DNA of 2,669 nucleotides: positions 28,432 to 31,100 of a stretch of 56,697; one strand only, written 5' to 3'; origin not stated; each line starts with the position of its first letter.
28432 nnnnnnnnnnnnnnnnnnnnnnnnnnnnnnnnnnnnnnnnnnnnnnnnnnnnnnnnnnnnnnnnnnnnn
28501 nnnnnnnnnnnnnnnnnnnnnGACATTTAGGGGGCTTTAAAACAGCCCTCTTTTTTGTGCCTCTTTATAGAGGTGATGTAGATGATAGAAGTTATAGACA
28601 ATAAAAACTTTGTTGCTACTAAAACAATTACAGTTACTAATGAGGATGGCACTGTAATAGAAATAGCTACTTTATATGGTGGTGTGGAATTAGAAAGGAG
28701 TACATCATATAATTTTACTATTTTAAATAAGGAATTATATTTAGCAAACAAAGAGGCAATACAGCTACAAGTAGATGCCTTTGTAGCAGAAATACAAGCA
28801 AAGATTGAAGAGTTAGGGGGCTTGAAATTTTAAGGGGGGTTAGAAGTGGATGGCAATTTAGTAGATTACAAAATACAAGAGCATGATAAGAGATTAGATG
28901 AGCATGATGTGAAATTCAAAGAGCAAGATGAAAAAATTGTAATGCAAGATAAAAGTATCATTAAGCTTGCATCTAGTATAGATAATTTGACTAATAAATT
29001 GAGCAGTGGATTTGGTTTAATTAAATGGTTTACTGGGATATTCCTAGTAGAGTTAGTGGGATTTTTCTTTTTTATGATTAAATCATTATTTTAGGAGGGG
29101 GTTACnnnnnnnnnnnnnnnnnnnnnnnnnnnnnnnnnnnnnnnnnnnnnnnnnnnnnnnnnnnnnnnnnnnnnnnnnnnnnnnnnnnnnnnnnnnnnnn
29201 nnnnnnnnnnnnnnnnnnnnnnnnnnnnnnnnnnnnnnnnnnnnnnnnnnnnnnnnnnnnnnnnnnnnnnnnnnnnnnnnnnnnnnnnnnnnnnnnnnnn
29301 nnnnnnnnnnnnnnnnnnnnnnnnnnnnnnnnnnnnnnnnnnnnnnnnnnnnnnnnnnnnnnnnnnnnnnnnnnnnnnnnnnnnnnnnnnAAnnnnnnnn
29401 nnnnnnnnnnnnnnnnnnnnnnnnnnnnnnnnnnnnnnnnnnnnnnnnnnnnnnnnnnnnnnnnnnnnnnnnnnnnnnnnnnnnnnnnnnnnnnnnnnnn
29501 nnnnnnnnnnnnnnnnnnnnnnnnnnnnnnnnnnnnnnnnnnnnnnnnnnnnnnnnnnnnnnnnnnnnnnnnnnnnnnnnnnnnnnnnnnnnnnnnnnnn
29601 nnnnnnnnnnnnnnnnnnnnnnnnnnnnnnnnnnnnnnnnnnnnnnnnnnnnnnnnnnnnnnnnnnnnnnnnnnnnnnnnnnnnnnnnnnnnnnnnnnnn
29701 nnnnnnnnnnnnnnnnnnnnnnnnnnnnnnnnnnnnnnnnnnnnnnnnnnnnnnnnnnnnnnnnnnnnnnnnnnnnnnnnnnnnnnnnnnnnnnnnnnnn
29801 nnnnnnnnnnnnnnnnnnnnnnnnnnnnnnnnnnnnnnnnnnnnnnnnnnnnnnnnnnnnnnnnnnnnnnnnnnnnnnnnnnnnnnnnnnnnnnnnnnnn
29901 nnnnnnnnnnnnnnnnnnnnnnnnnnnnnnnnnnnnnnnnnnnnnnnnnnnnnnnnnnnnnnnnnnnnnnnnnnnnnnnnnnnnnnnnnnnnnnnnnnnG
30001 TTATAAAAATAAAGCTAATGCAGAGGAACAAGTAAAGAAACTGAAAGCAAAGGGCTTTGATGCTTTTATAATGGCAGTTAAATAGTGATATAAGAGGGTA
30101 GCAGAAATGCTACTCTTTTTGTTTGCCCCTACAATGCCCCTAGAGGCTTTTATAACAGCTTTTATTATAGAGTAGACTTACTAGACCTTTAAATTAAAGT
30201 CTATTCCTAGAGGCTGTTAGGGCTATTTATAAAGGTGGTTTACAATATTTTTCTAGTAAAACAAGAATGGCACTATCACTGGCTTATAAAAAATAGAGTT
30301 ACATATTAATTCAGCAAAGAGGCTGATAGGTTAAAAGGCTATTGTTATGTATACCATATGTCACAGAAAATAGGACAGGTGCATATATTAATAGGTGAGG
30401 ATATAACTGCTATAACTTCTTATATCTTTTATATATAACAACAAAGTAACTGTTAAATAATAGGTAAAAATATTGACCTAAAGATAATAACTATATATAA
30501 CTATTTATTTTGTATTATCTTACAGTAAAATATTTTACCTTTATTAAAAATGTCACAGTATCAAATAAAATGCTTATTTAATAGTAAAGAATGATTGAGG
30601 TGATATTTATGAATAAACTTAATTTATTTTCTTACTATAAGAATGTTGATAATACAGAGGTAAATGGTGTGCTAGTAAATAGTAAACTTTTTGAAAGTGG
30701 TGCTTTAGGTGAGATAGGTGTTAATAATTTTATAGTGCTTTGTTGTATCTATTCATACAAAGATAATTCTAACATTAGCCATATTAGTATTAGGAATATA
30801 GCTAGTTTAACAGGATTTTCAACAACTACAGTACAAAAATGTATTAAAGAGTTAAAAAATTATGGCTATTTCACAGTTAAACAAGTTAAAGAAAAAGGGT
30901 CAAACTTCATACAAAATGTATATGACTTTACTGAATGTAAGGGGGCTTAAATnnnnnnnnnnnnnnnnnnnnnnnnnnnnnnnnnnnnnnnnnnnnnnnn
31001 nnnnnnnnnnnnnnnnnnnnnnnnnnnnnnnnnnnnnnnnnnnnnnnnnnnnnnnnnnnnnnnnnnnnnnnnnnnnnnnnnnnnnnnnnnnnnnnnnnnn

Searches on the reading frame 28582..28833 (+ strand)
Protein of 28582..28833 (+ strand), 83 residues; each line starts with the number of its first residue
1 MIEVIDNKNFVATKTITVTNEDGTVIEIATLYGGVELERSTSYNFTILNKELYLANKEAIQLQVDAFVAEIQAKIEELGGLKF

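Call 107: find_encoding_contigs(protein=window:28582-28833:+, flank=10000, max_places=10)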
Protein window:28582-28833:+ (83 aa): no gene with exactly this product is on record in the collection.

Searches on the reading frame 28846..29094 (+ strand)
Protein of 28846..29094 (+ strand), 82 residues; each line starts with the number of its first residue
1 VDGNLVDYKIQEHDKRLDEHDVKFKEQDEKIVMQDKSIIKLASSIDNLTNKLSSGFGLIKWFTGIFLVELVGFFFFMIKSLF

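Call 61: find_encoding_contigs(protein=window:28846-29094:+, flank=10000, max_places=10)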
Protein window:28846-29094:+ (82 aa): 1 contig read that carries it; 1 place shown.
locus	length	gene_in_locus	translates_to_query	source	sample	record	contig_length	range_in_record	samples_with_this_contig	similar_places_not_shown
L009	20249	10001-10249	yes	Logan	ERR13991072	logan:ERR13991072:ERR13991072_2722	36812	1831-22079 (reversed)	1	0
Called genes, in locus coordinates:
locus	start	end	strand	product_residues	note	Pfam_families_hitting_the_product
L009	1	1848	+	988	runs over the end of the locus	PF04513:Baculo_PEP_C (faint), PF27758:PRM1 (faint), PF07464:ApoLp-III (faint), PF26039:Dcst2 (faint), PF10145:PhageMin_Tail, PF15225:IL32 (faint), PF28501:ENDOD1_C (faint)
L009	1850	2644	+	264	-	PF05709:Sipho_tail, PF22768:SPP1_Dit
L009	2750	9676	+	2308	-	PF01442:Apolipoprotein (faint)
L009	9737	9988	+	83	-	-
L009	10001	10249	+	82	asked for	-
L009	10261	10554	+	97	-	-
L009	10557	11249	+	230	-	PF01520:Amidase_3, PF05036:SPOR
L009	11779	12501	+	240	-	PF13730:HTH_36, PF08279:HTH_11 (weak)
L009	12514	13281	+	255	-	PF01695:IstB_IS21 (weak)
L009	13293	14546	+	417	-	PF03796:DnaB_C, PF13481:AAA_25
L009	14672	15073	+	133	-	PF24963:DUF7768 (weak), PF14359:DUF4406 (weak)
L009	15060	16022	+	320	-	PF13155:Toprim_2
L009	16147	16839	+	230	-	-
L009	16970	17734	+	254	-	-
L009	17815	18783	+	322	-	PF12705:PDDEXK_1 (weak)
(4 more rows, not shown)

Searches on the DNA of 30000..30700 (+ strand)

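Call 8: search_dna_similar(query=window:30000-30700:+, collection=phages, mode=distant, max_rows=30)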
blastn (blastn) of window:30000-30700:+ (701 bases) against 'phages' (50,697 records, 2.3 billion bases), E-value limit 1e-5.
No match.

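Call 73: search_rna_families(source=window, start=30086, end=30590, threshold=evalue, max_evalue=1)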
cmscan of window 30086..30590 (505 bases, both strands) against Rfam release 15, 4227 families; matches with E-value up to 1: 0.
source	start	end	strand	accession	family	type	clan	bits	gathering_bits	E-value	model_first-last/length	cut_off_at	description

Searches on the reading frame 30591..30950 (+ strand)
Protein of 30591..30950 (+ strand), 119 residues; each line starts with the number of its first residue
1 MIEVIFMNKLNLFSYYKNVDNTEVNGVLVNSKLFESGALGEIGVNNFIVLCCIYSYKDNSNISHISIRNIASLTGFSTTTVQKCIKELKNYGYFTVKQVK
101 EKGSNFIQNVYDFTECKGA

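Call 14: search_protein_families(library=phrogs, proteins=[window:30591-30950:+])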
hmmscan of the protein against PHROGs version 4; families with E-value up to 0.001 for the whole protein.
window:30591-30950:+ (119 aa): 12 families
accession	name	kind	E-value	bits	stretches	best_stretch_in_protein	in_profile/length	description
phrog_678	-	DNA, RNA and nucleotide metabolism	5.7e-09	37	1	47-118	76-139/346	replication initiation O-like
phrog_270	-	DNA, RNA and nucleotide metabolism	8.9e-09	36.2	1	41-115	44-117/383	replication initiation protein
phrog_391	-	DNA, RNA and nucleotide metabolism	2.3e-07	31.8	1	42-113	15-88/298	replication initiation O-like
phrog_428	-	DNA, RNA and nucleotide metabolism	5.4e-07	30.1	1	35-105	107-168/455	replication initiation protein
phrog_8102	-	DNA, RNA and nucleotide metabolism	8e-06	26.1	1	55-111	48-104/337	replication initiation protein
phrog_186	-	DNA, RNA and nucleotide metabolism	2e-05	25.4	1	60-109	58-106/308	DnaD-like helicase loader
phrog_28562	-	unknown function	3.4e-05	24.6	1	26-105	19-98/248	-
phrog_2418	-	unknown function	0.00015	22.3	1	62-115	54-107/291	-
phrog_7882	-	DNA, RNA and nucleotide metabolism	0.00017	22.2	1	65-111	67-115/314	DnaD-like helicase loader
phrog_5497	-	DNA, RNA and nucleotide metabolism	0.00063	20.9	0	66-87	43-64/65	HTH DNA binding protein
phrog_11896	-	DNA, RNA and nucleotide metabolism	0.00079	20.4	1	47-112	23-87/225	primosomal protein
phrog_22534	-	unknown function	0.00093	20.1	1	53-114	31-96/111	-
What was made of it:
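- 30609..30950 (+): Winged-helix-only ORF (113 aa from the RBS-preceded ATG), a paralogue of the initiator's N-terminal domain that is absent from relatives. PHROG O-like/DnaD-like (call 14).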

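Call 64: search_protein_families(library=pfam, proteins=[window:30591-30950:+], max_evalue=0.01)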
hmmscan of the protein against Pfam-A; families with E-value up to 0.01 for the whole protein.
window:30591-30950:+ (119 aa): 5 families
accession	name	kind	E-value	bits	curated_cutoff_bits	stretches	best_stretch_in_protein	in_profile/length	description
PF13730.12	HTH_36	-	3.1e-09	36.9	25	1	45-93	6-54/55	Helix-turn-helix domain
PF13412.12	HTH_24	-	0.00038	20.4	21.9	1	64-93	17-46/48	Winged helix-turn-helix DNA-binding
PF08279.18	HTH_11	-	0.00065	20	25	1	63-103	14-53/55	HTH domain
PF21984.2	DnaD_N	-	0.0055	17.3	27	1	46-113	18-83/101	DnaD N-terminal domain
PF13463.12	HTH_27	-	0.0071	17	22.2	0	49-102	8-57/68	Winged helix DNA-binding domain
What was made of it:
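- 30609..30950 (+): Pfam HTH_36 3e-9 (call 64).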

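Call 106: find_encoding_contigs(protein=window:30609-30950:+, flank=10000, max_places=10)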
Protein window:30609-30950:+ (113 aa): no gene with exactly this product is on record in the collection.
